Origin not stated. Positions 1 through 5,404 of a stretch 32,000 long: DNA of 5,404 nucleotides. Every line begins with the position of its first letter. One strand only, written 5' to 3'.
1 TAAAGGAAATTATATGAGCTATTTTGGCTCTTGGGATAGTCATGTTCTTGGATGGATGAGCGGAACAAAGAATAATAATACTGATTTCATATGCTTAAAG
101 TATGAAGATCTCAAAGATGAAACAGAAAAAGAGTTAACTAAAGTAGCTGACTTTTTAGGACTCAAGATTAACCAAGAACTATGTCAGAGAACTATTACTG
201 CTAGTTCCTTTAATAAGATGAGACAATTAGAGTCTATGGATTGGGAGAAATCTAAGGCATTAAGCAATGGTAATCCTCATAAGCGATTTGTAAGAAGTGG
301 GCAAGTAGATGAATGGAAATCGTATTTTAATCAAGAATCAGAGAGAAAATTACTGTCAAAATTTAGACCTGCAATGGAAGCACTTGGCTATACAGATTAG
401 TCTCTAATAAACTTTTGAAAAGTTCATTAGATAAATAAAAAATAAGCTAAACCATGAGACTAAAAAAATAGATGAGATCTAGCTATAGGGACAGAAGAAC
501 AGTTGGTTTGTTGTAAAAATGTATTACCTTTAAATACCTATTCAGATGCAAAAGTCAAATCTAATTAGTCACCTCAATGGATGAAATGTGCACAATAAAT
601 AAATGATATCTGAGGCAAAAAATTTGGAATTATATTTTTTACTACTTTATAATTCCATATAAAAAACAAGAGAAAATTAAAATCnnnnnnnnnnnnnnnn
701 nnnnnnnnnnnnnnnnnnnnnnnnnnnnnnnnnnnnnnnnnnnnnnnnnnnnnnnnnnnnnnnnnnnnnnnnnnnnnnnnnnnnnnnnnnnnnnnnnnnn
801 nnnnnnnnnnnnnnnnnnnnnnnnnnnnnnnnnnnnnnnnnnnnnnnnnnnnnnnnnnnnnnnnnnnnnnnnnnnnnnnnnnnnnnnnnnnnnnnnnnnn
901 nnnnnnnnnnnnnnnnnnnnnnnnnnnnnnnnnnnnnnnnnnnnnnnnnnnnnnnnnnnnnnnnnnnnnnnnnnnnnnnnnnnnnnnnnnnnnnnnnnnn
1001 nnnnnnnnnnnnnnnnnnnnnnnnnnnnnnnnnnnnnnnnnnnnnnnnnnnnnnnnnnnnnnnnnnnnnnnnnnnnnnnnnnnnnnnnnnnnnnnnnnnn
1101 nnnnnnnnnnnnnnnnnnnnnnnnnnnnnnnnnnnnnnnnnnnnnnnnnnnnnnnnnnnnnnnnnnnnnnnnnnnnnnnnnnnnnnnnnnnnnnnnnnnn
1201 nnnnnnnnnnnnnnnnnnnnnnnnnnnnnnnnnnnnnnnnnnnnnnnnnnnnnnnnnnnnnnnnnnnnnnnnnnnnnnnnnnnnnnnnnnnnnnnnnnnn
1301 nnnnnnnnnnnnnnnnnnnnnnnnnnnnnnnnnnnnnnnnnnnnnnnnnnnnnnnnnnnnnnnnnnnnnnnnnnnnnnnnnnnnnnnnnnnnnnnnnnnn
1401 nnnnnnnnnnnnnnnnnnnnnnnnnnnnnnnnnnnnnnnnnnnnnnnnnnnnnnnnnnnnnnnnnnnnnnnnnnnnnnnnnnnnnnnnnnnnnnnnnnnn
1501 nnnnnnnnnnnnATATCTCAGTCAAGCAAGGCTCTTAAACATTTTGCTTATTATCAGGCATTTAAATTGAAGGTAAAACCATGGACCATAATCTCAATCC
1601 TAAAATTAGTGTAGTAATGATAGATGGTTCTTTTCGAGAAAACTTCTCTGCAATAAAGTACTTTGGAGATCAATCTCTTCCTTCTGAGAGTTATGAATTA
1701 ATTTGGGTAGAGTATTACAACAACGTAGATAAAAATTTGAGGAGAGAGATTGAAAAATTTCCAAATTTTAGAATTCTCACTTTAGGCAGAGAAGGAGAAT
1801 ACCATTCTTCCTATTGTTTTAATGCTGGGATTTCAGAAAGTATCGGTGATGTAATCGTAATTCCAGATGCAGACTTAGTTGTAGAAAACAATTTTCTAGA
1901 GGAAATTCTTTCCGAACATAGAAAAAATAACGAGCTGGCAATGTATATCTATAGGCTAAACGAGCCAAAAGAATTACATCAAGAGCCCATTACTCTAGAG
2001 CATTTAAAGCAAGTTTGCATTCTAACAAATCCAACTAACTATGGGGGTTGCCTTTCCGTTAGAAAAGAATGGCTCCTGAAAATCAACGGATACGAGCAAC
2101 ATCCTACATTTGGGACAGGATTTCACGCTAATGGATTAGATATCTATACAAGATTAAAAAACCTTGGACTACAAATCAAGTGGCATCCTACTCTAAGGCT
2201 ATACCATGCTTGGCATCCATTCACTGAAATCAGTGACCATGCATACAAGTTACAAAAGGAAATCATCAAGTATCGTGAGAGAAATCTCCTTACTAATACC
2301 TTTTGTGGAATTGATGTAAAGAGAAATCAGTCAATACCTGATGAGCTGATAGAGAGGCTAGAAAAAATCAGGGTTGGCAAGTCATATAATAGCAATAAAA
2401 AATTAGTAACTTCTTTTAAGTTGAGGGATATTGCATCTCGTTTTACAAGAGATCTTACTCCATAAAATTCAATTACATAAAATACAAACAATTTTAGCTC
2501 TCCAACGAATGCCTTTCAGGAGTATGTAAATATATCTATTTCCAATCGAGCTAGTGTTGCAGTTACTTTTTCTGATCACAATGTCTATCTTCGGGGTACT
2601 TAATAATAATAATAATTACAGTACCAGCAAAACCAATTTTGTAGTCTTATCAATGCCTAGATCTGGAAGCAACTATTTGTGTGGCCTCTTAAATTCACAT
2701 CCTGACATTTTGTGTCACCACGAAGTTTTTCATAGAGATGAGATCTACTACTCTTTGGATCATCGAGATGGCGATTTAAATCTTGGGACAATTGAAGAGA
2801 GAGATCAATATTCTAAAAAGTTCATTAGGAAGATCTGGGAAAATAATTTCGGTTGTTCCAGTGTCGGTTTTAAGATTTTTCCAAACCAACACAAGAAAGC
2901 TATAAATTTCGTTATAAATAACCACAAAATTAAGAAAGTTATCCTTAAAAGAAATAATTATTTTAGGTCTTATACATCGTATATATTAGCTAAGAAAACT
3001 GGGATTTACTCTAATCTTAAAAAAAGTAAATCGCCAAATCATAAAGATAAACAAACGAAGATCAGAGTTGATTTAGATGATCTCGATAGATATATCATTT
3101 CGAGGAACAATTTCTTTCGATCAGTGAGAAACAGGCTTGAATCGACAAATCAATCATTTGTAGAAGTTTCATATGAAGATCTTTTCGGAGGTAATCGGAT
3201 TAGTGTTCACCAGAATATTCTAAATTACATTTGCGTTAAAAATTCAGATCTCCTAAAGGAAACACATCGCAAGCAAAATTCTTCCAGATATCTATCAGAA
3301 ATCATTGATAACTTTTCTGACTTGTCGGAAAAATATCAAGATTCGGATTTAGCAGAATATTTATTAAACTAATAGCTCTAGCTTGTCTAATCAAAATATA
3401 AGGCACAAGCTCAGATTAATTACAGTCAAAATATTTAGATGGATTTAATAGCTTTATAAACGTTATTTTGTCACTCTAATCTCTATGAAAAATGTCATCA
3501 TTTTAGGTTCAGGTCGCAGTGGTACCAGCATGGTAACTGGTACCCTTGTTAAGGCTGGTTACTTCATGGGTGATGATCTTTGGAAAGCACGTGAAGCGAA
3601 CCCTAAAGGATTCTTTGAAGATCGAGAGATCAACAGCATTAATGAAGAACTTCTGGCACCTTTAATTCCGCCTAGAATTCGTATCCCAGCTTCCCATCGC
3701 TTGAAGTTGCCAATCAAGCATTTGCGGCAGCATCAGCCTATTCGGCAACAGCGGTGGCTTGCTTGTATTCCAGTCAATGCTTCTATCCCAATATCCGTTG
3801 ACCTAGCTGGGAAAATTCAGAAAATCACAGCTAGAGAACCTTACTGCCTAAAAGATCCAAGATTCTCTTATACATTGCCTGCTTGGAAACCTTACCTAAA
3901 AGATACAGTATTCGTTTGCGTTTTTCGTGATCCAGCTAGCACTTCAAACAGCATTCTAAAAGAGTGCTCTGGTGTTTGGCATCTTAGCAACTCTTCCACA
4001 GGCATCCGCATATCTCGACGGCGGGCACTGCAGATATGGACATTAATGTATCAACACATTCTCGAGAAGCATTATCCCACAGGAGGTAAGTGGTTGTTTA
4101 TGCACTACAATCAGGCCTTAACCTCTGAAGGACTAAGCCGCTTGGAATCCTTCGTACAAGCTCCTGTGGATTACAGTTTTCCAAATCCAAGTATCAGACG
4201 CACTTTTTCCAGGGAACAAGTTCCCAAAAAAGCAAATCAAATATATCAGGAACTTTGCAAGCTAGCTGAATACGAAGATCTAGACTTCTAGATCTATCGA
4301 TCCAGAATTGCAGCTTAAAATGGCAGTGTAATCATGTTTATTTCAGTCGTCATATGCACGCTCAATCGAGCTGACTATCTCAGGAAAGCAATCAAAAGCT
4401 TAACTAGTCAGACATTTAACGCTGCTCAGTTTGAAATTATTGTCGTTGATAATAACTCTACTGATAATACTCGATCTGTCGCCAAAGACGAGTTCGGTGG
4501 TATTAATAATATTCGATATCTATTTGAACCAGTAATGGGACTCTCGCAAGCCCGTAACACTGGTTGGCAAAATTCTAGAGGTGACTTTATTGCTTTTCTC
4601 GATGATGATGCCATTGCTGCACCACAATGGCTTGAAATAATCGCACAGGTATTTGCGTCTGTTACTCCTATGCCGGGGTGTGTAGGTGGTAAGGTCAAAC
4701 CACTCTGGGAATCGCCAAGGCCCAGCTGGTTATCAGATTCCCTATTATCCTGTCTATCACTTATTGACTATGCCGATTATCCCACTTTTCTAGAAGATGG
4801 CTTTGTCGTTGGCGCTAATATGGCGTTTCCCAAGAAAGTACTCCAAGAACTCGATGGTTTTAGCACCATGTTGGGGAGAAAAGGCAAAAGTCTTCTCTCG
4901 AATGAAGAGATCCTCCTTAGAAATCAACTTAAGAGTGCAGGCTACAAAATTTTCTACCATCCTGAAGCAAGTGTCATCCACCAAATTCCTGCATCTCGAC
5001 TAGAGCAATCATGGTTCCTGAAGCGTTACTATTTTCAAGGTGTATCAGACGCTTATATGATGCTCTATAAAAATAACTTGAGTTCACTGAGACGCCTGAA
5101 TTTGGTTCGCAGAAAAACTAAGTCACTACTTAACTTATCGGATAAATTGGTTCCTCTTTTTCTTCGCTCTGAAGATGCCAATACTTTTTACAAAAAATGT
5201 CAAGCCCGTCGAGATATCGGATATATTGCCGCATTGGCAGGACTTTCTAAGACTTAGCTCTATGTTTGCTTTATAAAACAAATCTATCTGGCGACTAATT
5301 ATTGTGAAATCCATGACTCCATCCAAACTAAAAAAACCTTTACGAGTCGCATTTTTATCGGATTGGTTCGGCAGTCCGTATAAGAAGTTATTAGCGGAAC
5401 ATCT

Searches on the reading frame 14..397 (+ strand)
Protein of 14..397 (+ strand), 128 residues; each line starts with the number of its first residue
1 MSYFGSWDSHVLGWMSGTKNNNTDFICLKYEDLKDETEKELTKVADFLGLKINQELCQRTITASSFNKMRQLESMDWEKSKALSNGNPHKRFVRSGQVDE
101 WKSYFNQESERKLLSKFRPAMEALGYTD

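Call 7: search_protein_families(library=pfam, proteins=[window:14-397:+], max_evalue=0.001)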
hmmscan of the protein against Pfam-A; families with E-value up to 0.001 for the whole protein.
window:14-397:+ (128 aa): 1 family
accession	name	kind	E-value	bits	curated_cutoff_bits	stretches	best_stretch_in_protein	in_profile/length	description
PF00685.33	Sulfotransfer_1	-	2.2e-23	83.4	22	1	4-124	137-254/255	Sulfotransferase domain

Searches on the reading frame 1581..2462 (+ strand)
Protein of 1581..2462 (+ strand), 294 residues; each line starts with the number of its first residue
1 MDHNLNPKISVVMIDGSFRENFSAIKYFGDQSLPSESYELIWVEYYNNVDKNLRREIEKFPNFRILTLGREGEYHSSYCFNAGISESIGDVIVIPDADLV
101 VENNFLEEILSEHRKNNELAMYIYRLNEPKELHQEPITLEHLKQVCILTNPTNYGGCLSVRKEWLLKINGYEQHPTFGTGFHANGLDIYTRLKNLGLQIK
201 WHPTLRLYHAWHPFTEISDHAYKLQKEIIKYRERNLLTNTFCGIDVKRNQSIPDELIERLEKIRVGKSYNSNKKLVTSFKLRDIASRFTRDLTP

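Call 7: search_protein_families(library=pfam, proteins=[window:1581-2462:+], max_evalue=0.001)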
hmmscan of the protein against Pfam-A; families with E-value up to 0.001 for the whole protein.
window:1581-2462:+ (294 aa): 2 families
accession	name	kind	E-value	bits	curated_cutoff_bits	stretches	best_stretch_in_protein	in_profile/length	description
PF00535.33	Glycos_transf_2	-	3.3e-06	27.6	23.3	1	53-164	41-163/168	Glycosyl transferase family 2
PF02709.20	Glyco_transf_7C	-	0.00067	19.7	23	0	149-204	15-67/78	N-terminal domain of galactosyltransferase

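Call 65: search_protein_families(library=ncbifam, proteins=[window:1581-2462:+], max_evalue=0.01)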
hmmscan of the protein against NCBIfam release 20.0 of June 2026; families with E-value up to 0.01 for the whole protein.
window:1581-2462:+ (294 aa): 1 family
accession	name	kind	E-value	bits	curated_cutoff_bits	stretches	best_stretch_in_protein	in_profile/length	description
NF041875.1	EPS_EpsD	equivalog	3.6e-06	26.6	370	1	28-209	21-206/325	exopolysaccharide biosynthesis glycosyltransferase EpsD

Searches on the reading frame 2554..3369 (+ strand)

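Call 7: search_protein_families(library=pfam, proteins=[window:2554-3369:+], max_evalue=0.001)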
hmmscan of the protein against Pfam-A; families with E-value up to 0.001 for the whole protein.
window:2554-3369:+ (272 aa): 1 family
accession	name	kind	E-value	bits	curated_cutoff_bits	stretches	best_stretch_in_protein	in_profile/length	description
PF13469.12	Sulfotransfer_3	-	4e-07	31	27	1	30-163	3-111/216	Sulfotransferase family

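Call 65: search_protein_families(library=ncbifam, proteins=[window:2554-3369:+], max_evalue=0.01)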
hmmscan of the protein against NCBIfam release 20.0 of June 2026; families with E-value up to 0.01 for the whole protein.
window:2554-3369:+ (272 aa): 0 families

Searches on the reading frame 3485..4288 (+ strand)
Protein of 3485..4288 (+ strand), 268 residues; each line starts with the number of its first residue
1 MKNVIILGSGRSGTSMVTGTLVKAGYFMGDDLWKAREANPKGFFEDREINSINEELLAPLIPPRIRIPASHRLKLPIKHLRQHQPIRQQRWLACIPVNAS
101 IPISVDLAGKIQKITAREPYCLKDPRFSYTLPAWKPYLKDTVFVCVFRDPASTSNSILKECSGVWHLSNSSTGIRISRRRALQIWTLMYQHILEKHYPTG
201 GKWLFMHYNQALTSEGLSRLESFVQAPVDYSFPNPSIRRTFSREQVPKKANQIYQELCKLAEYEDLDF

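Call 7: search_protein_families(library=pfam, proteins=[window:3485-4288:+], max_evalue=0.001)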
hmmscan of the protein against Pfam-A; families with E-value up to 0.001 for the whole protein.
window:3485-4288:+ (268 aa): 1 family
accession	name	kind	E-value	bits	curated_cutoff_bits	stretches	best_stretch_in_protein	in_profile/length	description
PF13469.12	Sulfotransfer_3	-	3e-05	24.8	27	1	4-208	2-192/216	Sulfotransferase family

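Call 65: search_protein_families(library=ncbifam, proteins=[window:3485-4288:+], max_evalue=0.01)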
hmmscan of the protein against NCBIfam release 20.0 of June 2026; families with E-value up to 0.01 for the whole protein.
window:3485-4288:+ (268 aa): 0 families

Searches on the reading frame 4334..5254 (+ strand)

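Call 7: search_protein_families(library=pfam, proteins=[window:4334-5254:+], max_evalue=0.001)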
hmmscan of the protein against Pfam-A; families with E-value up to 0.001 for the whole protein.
window:4334-5254:+ (307 aa): 4 families
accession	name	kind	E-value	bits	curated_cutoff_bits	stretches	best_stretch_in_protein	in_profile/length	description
PF00535.33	Glycos_transf_2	-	1.3e-29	103.7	23.3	1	4-109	1-105/168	Glycosyl transferase family 2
PF13641.12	Glyco_tranf_2_3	-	7.9e-19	69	27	1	3-221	3-216/230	Glycosyltransferase like family 2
PF10111.15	Glyco_tranf_2_2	-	4.6e-08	33.3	27.3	1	4-108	1-107/276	Glycosyltransferase like family 2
PF13632.12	Glyco_trans_2_3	-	6.4e-06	26.5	27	1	86-275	2-177/198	Glycosyl transferase family group 2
